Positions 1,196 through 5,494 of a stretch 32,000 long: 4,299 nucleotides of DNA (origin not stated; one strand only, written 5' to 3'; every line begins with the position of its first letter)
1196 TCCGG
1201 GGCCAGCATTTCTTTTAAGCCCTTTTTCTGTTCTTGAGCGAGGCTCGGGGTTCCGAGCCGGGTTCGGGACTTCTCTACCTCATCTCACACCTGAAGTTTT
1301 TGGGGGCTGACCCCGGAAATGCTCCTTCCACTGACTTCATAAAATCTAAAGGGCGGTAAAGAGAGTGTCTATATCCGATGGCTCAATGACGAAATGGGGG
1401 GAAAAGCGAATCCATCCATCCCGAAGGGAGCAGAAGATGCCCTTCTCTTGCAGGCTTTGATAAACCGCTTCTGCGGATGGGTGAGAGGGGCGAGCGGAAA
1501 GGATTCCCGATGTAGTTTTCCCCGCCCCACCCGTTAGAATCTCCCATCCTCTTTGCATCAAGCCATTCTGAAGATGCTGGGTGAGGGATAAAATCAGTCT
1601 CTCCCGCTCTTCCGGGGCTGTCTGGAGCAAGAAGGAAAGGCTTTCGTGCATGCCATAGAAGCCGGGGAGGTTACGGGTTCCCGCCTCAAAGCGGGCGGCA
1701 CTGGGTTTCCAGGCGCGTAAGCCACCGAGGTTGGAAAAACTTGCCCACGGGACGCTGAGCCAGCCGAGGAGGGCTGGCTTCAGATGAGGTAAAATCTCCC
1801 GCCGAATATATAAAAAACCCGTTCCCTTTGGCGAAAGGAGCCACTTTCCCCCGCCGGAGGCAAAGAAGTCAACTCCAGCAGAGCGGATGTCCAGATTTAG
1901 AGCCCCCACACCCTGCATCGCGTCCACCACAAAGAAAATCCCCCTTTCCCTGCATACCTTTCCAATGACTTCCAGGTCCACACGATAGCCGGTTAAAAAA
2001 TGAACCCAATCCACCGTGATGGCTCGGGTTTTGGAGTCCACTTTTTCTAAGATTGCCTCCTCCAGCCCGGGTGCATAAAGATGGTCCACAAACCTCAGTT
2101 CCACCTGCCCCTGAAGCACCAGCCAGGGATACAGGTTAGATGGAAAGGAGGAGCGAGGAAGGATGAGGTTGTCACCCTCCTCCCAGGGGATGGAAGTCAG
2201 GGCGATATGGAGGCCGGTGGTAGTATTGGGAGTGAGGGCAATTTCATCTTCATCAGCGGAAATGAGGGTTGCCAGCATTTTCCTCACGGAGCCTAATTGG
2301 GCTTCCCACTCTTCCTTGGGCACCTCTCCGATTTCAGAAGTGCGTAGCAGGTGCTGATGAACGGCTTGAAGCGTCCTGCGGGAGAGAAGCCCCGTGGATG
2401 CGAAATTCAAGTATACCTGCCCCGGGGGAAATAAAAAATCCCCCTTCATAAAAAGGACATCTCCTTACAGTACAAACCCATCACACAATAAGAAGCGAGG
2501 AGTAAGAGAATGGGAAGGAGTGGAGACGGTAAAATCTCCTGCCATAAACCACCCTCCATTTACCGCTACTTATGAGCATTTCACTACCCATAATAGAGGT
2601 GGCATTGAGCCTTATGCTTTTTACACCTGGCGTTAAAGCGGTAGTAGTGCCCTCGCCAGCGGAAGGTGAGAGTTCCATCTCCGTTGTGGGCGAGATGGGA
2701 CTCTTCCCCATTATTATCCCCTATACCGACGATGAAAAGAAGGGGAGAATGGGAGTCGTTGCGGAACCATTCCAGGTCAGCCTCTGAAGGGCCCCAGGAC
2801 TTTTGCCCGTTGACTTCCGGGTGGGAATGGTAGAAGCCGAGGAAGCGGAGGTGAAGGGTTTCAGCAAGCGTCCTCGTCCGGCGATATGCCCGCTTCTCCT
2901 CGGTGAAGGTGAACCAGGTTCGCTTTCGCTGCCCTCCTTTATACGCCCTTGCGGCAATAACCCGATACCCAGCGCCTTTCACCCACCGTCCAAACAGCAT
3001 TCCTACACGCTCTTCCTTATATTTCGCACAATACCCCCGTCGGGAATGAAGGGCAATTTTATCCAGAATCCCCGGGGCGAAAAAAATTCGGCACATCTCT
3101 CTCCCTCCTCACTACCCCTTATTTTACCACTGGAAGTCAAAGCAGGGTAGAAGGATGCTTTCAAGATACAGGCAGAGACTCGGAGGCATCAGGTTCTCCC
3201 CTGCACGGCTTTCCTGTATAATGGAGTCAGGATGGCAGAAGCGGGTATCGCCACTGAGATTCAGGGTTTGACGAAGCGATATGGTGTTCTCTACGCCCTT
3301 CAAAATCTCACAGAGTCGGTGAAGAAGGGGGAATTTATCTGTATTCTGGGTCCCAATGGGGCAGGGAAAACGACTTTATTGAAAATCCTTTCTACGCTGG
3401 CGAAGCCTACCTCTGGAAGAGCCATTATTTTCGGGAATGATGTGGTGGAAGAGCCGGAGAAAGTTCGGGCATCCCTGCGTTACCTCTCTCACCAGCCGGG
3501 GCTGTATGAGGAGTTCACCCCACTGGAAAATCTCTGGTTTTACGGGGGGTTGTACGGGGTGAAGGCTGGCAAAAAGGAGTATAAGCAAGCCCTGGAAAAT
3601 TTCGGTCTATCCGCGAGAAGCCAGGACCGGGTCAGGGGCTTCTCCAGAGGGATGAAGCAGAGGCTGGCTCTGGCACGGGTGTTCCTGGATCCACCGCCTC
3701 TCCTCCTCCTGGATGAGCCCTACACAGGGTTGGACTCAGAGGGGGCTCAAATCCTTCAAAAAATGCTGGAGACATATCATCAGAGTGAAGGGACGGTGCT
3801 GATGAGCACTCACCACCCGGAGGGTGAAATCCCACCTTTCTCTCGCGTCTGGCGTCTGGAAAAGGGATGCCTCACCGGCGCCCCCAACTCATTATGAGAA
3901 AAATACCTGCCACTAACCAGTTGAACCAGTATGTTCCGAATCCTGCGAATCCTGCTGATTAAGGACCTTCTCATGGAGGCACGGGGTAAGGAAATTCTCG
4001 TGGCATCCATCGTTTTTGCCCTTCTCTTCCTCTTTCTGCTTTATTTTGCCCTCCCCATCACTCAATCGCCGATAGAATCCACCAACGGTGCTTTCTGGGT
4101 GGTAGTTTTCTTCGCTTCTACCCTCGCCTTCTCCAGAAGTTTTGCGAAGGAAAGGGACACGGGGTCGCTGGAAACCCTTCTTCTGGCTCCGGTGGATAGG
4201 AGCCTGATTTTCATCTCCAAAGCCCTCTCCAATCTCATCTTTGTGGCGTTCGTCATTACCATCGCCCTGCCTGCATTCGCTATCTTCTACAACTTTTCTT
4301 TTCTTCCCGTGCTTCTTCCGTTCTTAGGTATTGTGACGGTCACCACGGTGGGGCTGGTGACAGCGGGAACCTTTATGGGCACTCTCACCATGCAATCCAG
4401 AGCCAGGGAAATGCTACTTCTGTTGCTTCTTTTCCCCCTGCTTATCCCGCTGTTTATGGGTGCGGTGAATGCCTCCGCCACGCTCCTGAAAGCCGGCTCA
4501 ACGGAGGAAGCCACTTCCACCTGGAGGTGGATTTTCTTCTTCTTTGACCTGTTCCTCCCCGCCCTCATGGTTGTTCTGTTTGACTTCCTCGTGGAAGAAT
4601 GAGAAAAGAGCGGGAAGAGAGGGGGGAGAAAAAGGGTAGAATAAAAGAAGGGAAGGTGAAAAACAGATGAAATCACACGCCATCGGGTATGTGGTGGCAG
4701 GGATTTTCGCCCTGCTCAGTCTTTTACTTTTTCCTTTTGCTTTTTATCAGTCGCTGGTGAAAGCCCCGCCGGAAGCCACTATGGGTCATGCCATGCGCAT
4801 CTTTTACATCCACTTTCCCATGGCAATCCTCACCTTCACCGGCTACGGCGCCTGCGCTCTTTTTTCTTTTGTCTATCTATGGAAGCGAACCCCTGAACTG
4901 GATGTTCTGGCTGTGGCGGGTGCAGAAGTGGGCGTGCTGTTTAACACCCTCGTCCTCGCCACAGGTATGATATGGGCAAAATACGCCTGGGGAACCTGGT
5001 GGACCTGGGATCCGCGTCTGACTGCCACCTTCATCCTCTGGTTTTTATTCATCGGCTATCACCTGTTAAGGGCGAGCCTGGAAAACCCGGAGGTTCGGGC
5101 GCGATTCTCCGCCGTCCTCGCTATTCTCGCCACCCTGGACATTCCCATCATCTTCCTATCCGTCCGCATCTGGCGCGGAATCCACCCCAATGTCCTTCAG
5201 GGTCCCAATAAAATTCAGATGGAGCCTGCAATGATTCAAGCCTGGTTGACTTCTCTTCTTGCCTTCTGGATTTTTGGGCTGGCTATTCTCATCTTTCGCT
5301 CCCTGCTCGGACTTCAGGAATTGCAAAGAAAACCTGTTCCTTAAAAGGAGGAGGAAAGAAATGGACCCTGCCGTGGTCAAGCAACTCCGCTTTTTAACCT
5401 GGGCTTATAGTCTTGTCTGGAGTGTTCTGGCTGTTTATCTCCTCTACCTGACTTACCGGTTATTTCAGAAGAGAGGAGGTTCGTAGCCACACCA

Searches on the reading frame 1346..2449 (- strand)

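Call 45: search_protein_families(library=pfam, proteins=[window:1346-2449:-], max_evalue=0.001)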
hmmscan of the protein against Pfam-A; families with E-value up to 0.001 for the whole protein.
window:1346-2449:- (367 aa): 2 families
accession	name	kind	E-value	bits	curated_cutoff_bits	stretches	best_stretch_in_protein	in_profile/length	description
PF00266.25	Aminotran_5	-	1.9e-41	142.7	21.5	1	12-339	1-334/371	Aminotransferase class-V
PF01041.23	DegT_DnrJ_EryC1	-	2.8e-09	37.1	19.8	1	73-183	45-152/360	DegT/DnrJ/EryC1/StrS aminotransferase family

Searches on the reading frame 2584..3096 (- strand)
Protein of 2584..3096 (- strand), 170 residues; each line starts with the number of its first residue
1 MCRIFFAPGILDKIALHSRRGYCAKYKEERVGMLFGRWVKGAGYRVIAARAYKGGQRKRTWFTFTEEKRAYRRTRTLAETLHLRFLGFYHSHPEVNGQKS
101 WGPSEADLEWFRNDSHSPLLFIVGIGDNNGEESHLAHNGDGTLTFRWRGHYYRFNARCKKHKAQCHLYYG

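Call 45: search_protein_families(library=pfam, proteins=[window:2584-3096:-], max_evalue=0.001)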
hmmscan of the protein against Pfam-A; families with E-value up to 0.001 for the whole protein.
window:2584-3096:- (170 aa): 2 families
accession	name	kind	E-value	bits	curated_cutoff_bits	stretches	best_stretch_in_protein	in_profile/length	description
PF14464.11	Prok-JAB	-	1.3e-06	28.7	25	1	12-124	6-102/114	Prokaryotic homologs of the JAB domain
PF01398.27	JAB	-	0.00082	19.6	22.5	0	8-95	10-97/117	JAB1/Mov34/MPN/PAD-1 ubiquitin protease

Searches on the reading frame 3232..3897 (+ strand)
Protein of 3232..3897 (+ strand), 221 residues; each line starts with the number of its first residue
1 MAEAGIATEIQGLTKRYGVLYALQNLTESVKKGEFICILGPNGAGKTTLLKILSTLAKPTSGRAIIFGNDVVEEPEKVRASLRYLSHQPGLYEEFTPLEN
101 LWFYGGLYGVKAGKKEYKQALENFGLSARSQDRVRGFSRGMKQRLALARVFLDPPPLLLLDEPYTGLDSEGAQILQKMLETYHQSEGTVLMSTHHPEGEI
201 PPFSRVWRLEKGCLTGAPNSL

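Call 45: search_protein_families(library=pfam, proteins=[window:3232-3897:+], max_evalue=0.001)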
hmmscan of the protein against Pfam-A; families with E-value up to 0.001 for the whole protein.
window:3232-3897:+ (221 aa): 6 families
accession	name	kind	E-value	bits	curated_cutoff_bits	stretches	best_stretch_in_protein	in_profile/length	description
PF00005.33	ABC_tran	-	2.3e-31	109.6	25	1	23-164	1-136/137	ABC transporter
PF13304.12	AAA_21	-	1.7e-14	55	27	2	134-197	235-301/304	AAA domain, putative AbiEii toxin, Type IV TA system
PF02463.25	SMC_N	-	1e-06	28.8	40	0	110-194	116-197/220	RecF/RecN/SMC N terminal domain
PF13191.12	AAA_16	-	0.00024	22.1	32.6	1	20-61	9-57/167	AAA ATPase domain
PF13476.12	AAA_23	-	0.00068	20.8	27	0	35-53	21-39/201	AAA domain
PF00004.35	AAA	-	0.00083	20.3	21.2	0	36-210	1-124/131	ATPase family associated with various cellular activities (AAA)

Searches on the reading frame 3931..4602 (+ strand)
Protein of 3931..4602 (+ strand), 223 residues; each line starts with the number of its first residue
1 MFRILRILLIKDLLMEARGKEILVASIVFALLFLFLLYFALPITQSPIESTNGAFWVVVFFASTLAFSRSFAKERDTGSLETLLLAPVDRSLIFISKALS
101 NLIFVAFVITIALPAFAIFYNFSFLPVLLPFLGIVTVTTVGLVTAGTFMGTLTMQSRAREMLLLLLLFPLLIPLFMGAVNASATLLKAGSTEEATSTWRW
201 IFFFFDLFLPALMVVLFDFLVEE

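Call 45: search_protein_families(library=pfam, proteins=[window:3931-4602:+], max_evalue=0.001)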
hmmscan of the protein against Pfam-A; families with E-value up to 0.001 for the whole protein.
window:3931-4602:+ (223 aa): 5 families
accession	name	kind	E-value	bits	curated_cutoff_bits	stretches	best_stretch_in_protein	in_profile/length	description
PF03379.19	CcmB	-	1.7e-21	77.1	24.9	1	7-204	3-194/215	CcmB protein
PF12679.13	ABC2_membrane_2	-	3.6e-05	23.6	27.2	0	53-190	73-214/283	ABC-2 family transporter protein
PF12698.13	ABC2_membrane_3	-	0.00011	21.9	31.6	1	54-214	167-315/347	ABC-2 family transporter protein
PF12730.13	ABC2_membrane_4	-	0.00023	21.6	27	1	23-138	15-144/179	ABC-2 family transporter protein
PF13346.12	ABC2_membrane_5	-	0.00059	19.9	25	0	8-188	2-173/205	ABC-2 family transporter protein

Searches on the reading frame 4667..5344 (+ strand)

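Call 45: search_protein_families(library=pfam, proteins=[window:4667-5344:+], max_evalue=0.001)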
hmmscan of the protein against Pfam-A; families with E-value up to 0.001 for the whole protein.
window:4667-5344:+ (225 aa): 1 family
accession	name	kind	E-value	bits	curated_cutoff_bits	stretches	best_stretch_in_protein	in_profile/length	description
PF01578.25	Cytochrom_C_asm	-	8.4e-32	111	29.9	1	11-173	35-212/212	Cytochrome C assembly protein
